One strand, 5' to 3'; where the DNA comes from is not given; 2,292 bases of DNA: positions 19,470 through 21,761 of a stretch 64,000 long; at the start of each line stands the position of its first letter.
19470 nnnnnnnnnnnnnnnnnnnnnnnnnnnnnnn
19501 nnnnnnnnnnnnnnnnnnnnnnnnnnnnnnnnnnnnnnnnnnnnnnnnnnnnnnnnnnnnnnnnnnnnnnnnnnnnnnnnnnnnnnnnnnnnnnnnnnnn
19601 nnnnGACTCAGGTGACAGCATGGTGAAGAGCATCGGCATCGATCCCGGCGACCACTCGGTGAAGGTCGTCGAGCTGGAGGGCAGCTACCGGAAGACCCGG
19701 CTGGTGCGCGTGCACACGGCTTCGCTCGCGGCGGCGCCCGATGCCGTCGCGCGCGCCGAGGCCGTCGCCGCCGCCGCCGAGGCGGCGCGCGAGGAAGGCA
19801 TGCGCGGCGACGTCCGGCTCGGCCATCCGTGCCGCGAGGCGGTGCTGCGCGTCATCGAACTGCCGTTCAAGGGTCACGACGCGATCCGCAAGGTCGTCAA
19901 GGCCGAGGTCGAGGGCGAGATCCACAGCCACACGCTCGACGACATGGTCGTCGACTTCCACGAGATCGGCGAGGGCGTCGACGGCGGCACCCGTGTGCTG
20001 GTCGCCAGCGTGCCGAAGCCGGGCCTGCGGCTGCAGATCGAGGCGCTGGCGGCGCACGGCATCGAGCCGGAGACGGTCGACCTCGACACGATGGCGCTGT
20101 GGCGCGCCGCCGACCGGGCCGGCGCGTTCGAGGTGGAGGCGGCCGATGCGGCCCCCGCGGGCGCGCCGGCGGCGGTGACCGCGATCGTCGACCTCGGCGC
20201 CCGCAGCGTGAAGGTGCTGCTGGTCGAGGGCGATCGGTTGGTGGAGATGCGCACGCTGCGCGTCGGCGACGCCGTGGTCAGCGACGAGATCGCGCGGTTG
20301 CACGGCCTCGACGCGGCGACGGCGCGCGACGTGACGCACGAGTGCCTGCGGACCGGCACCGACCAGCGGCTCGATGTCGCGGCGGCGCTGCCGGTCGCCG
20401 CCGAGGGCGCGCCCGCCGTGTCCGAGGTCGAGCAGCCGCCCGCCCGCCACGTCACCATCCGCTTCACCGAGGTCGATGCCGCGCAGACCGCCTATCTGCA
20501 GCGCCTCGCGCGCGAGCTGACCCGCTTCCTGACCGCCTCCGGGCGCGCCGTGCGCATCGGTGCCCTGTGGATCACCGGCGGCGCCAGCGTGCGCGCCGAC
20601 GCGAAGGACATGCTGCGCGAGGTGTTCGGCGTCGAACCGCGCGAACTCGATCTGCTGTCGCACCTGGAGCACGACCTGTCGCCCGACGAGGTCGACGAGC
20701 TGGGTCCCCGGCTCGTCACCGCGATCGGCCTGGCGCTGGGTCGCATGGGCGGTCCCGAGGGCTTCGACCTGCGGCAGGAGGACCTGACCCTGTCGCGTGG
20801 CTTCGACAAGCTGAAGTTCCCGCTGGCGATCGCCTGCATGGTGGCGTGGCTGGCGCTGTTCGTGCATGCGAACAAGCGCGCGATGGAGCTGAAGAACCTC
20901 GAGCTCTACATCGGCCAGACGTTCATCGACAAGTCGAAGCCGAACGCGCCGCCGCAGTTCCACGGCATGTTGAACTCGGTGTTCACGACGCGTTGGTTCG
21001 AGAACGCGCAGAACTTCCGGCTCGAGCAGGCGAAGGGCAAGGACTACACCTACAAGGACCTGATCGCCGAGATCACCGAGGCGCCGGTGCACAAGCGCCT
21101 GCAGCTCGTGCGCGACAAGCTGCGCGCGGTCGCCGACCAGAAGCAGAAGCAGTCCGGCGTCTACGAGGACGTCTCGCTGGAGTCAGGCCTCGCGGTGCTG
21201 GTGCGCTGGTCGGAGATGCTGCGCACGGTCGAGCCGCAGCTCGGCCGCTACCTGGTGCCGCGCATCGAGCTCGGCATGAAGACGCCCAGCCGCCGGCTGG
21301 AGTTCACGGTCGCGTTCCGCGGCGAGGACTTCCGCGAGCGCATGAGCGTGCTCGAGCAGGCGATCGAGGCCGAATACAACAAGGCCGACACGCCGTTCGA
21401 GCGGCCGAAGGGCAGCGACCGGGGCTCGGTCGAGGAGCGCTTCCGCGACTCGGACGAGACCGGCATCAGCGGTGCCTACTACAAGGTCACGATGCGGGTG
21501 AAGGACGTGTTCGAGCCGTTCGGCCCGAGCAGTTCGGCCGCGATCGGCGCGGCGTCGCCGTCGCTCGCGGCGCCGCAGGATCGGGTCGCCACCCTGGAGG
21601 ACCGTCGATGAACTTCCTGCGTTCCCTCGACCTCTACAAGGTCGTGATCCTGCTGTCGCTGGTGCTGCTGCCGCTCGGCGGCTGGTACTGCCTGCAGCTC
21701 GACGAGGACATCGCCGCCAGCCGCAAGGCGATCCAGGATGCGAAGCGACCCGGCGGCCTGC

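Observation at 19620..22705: Orphan PilM-PilN-like fusion, PilO-like protein and polytopic lipoprotein behind an ECF sigma/anti-sigma/Spy-like triad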

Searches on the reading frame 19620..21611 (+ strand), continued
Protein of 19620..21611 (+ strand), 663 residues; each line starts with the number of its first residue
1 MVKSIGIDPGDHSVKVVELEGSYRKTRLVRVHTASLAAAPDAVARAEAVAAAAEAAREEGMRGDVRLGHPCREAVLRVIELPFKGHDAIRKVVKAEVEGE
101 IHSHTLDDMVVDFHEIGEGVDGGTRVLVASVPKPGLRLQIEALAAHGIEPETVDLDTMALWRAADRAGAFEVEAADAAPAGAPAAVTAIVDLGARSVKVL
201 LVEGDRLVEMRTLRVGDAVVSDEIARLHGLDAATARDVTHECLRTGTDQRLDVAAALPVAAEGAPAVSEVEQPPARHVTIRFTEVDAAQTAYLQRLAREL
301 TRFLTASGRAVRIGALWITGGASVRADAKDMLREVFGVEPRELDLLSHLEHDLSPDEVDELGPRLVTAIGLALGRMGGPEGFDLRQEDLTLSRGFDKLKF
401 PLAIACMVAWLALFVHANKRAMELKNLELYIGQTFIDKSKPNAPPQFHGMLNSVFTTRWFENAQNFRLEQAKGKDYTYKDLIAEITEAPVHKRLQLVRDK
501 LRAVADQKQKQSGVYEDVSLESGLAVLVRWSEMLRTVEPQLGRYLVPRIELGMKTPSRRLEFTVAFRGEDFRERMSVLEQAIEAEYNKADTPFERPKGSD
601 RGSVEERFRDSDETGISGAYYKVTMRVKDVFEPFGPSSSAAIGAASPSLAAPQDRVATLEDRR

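Call 72: list_cluster_members(proteins=[P0294, P0295, P0298, P0300, P0303, P0305, P0313, P0317, P0330, P0335])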
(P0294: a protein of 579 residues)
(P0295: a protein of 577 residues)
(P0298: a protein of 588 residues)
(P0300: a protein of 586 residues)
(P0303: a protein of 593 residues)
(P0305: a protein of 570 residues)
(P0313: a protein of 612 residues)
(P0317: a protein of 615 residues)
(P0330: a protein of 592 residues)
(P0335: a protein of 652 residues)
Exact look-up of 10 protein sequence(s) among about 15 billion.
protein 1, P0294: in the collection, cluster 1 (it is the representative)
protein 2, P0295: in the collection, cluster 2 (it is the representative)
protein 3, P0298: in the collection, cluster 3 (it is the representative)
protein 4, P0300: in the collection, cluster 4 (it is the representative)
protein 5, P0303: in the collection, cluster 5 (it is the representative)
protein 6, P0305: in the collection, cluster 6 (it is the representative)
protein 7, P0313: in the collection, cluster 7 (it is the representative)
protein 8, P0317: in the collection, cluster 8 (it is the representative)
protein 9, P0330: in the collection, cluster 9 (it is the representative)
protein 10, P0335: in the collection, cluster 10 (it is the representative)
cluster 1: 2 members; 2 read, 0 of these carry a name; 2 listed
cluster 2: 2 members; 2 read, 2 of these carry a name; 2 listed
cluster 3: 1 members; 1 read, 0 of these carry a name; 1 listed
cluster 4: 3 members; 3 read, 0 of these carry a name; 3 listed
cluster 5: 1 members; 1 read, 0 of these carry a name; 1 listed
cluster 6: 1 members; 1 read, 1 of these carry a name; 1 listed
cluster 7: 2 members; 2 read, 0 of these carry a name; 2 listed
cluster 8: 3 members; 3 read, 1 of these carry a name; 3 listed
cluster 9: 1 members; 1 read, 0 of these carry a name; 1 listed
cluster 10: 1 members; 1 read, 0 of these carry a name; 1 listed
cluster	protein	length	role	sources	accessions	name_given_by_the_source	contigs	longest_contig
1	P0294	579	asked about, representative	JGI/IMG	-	-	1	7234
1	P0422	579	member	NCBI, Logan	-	-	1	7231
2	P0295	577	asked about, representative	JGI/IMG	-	type IV pilus assembly protein PilM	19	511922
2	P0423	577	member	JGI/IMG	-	type IV pilus assembly protein PilM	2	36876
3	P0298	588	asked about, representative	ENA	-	-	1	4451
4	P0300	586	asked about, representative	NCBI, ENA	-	-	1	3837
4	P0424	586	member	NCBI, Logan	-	-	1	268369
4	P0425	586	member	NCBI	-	-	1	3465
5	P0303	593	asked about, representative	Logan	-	-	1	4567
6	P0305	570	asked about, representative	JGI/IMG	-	type IV pilus assembly protein PilM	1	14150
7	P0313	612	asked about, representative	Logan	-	-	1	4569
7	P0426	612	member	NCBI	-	-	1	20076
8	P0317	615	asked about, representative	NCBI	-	-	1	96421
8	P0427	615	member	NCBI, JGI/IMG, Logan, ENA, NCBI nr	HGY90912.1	MAG TPA: hypothetical protein ENK43_07055 [Planctomycetes bacterium] | hypothetical protein [Planctomycetota bacterium]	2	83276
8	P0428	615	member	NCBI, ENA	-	-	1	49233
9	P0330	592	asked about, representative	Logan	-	-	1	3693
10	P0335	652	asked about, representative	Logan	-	-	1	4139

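Call 74: search_protein_families(library=ncbifam, proteins=[L059:9600-9995:+, L058:11761-12309:+, L059:11821-12390:+, L056:12566-13054:+], max_evalue=0.1)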
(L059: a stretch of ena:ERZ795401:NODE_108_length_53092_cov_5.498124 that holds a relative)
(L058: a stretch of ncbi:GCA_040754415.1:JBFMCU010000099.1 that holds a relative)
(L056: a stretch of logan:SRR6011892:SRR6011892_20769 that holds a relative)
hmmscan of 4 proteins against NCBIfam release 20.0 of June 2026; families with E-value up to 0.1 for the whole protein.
L059:9600-9995:+ (131 aa): 0 families

L058:11761-12309:+ (182 aa): 1 family
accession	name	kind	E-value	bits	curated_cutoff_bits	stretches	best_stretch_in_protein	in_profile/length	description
NF052432.1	TC0500_fam_Inc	equivalog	0.0083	15.5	240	1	14-59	75-119/214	TC0500 family inclusion membrane protein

L059:11821-12390:+ (189 aa): 0 families

L056:12566-13054:+ (162 aa): 0 families

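Call 75: find_encoding_contigs(protein=P0400, flank=10000, max_places=1)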
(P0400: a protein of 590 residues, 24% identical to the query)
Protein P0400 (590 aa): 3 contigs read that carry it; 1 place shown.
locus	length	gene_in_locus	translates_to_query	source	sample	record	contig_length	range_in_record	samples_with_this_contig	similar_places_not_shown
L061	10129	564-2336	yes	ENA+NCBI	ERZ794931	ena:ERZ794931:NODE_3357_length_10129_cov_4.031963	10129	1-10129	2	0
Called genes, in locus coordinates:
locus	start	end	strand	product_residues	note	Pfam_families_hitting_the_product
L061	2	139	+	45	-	?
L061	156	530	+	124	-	-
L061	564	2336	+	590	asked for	-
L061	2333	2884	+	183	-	-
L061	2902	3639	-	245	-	-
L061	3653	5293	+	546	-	PF02805:Ada_Zn_binding, PF00165:HTH_AraC (faint), PF12833:HTH_18, PF06029:AlkA_N, PF00730:HhH-GPD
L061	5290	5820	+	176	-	PF01035:DNA_binding_1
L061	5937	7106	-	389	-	-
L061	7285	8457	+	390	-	PF17785:PUA_3, PF10672:Methyltrans_SAM, PF01728:FtsJ, PF06325:PrmA (weak), PF13649:Methyltransf_25, PF13847:Methyltransf_31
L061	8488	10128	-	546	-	?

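Call 76: find_encoding_contigs(protein=P0416, flank=10000, max_places=1)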
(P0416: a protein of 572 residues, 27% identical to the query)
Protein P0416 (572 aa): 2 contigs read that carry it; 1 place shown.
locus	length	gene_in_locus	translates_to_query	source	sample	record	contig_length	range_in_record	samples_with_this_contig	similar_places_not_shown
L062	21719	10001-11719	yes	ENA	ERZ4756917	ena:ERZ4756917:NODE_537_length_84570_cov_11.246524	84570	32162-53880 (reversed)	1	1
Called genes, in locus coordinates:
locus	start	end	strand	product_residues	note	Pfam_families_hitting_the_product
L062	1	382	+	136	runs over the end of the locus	PF02577:BFN_dom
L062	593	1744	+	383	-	PF02670:DXP_reductoisom, PF08436:DXP_redisom_C, PF13288:DXPR_C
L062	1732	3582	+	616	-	PF02163:Peptidase_M50, PF13180:PDZ_2, PF17820:PDZ_6, PF00595:PDZ (weak), PF13180:PDZ_2 (weak), PF17820:PDZ_6, PF13180:PDZ_2, PF17820:PDZ_6, +3 more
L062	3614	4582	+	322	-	PF00676:E1_dh, PF02775:TPP_enzyme_C (weak)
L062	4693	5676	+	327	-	PF02779:Transket_pyr, PF02780:Transketolase_C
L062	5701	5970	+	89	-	PF00550:PP-binding (weak)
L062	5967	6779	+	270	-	PF02129:Peptidase_S15, PF12146:Hydrolase_4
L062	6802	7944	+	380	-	PF01266:DAO (weak), PF01494:FAD_binding_3, PF05834:Lycopene_cycl (weak), PF07992:Pyr_redox_2 (faint), PF13450:NAD_binding_8 (weak)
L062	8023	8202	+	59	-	-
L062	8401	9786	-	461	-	PF00072:Response_reg, PF00158:Sigma54_activat, PF14532:Sigma54_activ_2, PF00004:AAA (weak), PF07724:AAA_2 (weak), PF07728:AAA_5 (weak), PF25601:AAA_lid_14, PF02954:HTH_8, +1 more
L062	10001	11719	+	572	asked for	PF11104:PilM_2, PF06723:MreB_Mbl (faint), PF14450:FtsA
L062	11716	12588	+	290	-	-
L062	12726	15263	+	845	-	PF23914:TPR_CcmH_CycH (faint), PF25064:ARM_TT21_5th (faint), PF00515:TPR_1 (faint), PF07719:TPR_2 (faint), PF13181:TPR_8 (faint), PF13414:TPR_11 (faint), PF13424:TPR_12 (faint), PF14559:TPR_19 (weak), +5 more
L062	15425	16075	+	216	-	PF07963:N_methyl (weak), PF08334:T2SSG (faint)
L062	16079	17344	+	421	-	-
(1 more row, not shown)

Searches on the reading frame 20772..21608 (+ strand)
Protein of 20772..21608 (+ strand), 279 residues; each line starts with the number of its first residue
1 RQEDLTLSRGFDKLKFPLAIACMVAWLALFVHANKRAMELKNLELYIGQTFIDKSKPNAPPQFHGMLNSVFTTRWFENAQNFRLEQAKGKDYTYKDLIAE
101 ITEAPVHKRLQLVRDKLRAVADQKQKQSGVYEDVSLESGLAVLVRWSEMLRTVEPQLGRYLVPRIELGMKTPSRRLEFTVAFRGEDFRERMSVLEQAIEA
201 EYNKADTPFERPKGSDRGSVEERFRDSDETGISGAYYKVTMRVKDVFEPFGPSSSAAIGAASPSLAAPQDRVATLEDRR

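Call 51: search_protein_families(library=pfam, alignment_id=A4, max_evalue=10)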
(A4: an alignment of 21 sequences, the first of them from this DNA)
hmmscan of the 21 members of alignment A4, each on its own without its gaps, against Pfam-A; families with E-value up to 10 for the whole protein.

A. member 1, seq(279 aa): 1 family
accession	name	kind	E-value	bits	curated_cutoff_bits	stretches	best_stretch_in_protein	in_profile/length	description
PF18336.7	Tudor_FRX1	-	0.16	12.4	25.9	1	231-248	7-22/49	Fragile X messenger ribonucleoprotein 1, Tudor domain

B. families by the number of members that match (of 21 scanned): 13 families
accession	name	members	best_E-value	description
PF10011.15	DUF2254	1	0.0072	Predicted membrane protein (DUF2254)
PF04972.22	BON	1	0.0097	BON domain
PF18025.7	FucT_N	1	0.036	Alpha-(1,3)-fucosyltransferase FucT N-terminal domain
PF00293.34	NUDIX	1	0.046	NUDIX domain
PF14998.11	Ripply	1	0.078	Transcription Regulator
PF14078.11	DUF4259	1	0.089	Domain of unknown function (DUF4259)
PF17850.7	CysA_C_terminal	1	0.11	CysA C-terminal regulatory domain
PF09744.14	RH1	1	0.12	RILP homology 1 domain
PF18336.7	Tudor_FRX1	1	0.16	Fragile X messenger ribonucleoprotein 1, Tudor domain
PF13217.11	DUF4025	1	0.16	Protein of unknown function (DUF4025)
PF12247.13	MKT1_N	1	0.18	Temperature dependent protein affecting M2 dsRNA replication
PF11969.13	DcpS_C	1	0.2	Scavenger mRNA decapping enzyme C-term binding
PF18548.6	MetOD2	1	0.26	Metanogen output domain 2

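Call 52: search_solved_structures(query=A4, max_evalue=10)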
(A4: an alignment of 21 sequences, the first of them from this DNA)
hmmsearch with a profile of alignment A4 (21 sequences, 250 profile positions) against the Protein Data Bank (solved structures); distinct sequences matched with E-value up to 10: 1.
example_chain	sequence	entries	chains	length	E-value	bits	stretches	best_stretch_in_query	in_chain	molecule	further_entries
7bqc_A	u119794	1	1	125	0.38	13.8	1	81-130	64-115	NF4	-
